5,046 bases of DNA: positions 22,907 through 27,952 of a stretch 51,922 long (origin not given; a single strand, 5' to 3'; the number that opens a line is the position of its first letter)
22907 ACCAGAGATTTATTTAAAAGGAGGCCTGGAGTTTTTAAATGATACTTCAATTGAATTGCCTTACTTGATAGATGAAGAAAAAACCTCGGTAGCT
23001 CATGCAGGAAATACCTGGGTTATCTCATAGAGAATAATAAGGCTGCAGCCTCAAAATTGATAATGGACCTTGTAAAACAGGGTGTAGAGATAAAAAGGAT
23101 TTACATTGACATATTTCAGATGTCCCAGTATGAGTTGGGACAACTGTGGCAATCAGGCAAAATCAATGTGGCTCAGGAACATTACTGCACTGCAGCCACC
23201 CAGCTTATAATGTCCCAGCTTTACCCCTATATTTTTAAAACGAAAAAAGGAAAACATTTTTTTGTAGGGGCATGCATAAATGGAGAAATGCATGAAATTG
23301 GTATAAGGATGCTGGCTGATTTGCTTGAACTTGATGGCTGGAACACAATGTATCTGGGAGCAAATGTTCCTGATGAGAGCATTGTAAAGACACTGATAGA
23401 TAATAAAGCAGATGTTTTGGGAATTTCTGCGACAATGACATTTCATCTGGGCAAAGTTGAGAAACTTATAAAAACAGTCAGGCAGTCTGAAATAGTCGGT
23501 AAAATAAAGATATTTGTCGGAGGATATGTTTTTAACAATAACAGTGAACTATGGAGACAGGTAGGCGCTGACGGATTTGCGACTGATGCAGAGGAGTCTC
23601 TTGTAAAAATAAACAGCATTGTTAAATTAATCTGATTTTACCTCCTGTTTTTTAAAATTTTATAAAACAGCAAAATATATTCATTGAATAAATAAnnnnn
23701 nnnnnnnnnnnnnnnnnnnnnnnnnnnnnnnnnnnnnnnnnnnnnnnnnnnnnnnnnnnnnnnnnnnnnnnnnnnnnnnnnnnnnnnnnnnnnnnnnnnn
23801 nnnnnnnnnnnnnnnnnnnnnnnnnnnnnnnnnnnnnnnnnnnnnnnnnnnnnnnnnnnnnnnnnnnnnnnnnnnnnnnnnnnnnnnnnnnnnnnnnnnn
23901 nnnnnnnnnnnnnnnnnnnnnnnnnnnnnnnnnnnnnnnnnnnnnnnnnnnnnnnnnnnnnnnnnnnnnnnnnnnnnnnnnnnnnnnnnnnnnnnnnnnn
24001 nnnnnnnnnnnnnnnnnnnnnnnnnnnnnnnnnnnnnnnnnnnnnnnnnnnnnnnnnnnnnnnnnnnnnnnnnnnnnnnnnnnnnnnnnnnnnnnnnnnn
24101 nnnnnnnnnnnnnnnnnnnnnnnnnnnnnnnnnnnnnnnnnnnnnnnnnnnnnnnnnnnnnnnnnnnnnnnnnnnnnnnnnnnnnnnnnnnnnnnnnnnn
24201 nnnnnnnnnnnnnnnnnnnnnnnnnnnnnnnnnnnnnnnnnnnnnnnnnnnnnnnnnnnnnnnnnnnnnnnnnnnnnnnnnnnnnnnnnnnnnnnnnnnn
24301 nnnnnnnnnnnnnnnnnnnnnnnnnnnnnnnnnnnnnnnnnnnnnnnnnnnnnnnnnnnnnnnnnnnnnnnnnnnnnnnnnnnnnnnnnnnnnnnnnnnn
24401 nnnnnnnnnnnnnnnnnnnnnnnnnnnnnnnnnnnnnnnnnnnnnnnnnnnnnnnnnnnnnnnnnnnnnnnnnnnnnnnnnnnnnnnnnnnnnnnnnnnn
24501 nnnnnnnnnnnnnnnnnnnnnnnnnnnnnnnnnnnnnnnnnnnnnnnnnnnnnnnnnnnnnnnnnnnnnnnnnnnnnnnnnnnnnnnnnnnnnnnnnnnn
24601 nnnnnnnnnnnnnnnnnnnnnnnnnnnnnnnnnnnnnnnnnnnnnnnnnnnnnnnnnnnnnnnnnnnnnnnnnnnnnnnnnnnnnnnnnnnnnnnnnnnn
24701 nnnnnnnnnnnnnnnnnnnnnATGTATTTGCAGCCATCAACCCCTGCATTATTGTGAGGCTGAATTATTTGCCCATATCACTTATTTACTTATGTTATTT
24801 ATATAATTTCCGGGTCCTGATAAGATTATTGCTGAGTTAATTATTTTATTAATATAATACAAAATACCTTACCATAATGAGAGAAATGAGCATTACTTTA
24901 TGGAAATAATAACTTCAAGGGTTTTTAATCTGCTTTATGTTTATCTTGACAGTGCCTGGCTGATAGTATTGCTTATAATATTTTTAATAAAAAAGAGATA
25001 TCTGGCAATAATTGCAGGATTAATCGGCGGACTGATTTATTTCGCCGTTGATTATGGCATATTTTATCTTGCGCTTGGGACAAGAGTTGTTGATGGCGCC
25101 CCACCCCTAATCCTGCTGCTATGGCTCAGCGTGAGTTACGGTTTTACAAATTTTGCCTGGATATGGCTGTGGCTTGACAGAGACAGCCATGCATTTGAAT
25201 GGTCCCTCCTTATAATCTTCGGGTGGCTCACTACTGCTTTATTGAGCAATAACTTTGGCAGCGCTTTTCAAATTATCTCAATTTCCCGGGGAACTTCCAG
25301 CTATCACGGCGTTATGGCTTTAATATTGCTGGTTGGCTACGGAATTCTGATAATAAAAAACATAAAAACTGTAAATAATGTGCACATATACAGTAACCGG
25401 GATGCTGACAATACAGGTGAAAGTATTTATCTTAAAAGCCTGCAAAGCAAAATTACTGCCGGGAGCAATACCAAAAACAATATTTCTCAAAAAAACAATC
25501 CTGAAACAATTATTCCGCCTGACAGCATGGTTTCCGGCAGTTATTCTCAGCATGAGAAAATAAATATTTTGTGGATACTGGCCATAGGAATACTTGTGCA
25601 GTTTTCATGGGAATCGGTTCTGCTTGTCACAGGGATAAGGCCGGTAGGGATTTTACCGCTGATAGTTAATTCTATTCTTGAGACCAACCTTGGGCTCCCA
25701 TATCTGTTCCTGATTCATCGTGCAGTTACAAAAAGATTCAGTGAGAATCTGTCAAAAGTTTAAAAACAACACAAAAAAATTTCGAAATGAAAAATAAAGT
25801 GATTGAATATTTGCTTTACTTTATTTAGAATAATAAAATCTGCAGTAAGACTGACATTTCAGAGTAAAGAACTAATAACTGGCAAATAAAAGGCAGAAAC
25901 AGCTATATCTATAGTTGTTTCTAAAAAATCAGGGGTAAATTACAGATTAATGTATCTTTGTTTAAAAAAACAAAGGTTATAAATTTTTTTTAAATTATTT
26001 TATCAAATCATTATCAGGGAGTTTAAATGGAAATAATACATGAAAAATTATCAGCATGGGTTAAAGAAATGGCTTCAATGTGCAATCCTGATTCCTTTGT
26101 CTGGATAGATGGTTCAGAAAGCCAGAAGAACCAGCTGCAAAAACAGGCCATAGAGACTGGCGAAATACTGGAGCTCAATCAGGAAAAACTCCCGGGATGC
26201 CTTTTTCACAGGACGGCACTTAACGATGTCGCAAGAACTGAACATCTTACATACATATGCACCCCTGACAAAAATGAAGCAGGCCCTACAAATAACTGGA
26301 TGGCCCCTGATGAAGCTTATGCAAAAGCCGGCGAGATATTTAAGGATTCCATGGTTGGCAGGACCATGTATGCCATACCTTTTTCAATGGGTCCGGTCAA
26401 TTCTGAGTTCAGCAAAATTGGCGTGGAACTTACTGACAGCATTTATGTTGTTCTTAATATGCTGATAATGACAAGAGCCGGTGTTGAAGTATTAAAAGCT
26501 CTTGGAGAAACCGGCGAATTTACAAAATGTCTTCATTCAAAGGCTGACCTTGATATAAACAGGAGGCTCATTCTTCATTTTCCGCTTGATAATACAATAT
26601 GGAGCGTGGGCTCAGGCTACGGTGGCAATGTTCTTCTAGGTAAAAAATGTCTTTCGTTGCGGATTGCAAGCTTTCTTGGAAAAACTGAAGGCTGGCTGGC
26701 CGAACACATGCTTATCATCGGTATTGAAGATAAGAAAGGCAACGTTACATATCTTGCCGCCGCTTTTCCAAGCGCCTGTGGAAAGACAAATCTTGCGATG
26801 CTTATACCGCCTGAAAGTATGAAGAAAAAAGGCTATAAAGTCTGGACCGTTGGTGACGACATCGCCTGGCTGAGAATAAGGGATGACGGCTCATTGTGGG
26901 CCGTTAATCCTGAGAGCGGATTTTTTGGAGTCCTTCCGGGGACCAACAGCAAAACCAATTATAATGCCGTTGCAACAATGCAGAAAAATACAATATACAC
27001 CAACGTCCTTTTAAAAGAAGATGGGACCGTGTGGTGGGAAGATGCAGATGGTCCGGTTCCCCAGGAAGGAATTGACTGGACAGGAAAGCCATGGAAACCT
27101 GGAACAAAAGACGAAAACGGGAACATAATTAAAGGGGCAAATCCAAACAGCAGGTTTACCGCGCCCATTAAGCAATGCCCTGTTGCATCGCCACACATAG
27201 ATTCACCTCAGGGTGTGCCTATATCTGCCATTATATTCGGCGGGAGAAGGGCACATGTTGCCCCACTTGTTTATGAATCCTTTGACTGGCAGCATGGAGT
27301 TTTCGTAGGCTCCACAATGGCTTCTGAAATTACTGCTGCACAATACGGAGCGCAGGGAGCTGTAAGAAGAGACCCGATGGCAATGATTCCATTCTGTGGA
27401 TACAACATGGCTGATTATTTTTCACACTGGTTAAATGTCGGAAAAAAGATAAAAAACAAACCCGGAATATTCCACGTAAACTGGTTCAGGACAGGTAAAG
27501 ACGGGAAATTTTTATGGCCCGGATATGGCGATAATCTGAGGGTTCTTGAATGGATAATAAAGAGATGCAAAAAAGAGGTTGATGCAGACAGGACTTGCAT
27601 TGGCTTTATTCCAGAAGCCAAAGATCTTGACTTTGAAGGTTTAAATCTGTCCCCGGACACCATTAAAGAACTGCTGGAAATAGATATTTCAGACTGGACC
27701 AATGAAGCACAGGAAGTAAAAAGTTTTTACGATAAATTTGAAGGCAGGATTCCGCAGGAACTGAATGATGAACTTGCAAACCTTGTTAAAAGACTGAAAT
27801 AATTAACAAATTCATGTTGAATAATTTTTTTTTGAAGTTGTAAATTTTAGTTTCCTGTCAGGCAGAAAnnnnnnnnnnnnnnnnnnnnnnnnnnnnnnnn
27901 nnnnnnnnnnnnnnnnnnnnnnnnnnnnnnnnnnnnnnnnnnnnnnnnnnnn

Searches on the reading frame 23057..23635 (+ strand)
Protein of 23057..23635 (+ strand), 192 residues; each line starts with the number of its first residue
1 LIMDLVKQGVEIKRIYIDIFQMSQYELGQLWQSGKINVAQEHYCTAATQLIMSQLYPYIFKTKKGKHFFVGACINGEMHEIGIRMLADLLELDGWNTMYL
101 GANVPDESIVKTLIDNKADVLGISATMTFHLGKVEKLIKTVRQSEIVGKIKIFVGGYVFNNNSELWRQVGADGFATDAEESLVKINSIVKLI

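Call 23: search_protein_families(library=pfam, proteins=[window:23057-23635:+])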
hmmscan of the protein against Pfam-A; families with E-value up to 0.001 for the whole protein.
window:23057-23635:+ (192 aa): 2 families
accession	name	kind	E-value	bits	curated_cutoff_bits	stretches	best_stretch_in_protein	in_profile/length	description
PF02310.24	B12-binding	-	1.3e-24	86.8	32.1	1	70-182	4-120/121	B12 binding domain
PF02607.22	B12-binding_2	-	3.3e-10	40.4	23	1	2-55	17-73/74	B12 binding domain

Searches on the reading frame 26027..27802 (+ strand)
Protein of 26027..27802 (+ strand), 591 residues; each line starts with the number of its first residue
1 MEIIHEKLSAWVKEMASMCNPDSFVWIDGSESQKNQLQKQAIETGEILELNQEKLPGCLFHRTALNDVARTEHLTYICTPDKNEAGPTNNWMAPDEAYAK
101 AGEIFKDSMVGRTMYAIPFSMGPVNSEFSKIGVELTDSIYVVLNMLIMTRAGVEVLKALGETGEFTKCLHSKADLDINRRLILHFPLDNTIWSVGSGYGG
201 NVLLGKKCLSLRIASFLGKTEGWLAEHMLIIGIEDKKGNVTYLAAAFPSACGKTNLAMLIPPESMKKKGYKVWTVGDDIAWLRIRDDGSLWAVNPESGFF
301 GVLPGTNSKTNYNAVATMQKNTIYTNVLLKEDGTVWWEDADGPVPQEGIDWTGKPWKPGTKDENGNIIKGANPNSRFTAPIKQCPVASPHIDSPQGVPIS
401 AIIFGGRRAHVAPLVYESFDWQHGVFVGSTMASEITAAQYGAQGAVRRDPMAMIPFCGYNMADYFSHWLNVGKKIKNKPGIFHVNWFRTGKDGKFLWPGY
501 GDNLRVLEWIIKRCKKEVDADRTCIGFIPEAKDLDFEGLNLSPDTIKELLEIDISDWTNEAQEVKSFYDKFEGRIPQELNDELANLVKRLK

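Call 23: search_protein_families(library=pfam, proteins=[window:26027-27802:+])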
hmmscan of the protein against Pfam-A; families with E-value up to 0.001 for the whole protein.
window:26027-27802:+ (591 aa): 2 families
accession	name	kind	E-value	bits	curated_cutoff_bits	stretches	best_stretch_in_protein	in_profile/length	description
PF00821.23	PEPCK_GTP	-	1.2e-158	528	23.8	1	223-588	1-356/357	Phosphoenolpyruvate carboxykinase C-terminal P-loop domain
PF17297.7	PEPCK_N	-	8.3e-82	274.5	23.8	1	11-218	2-217/218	Phosphoenolpyruvate carboxykinase N-terminal domain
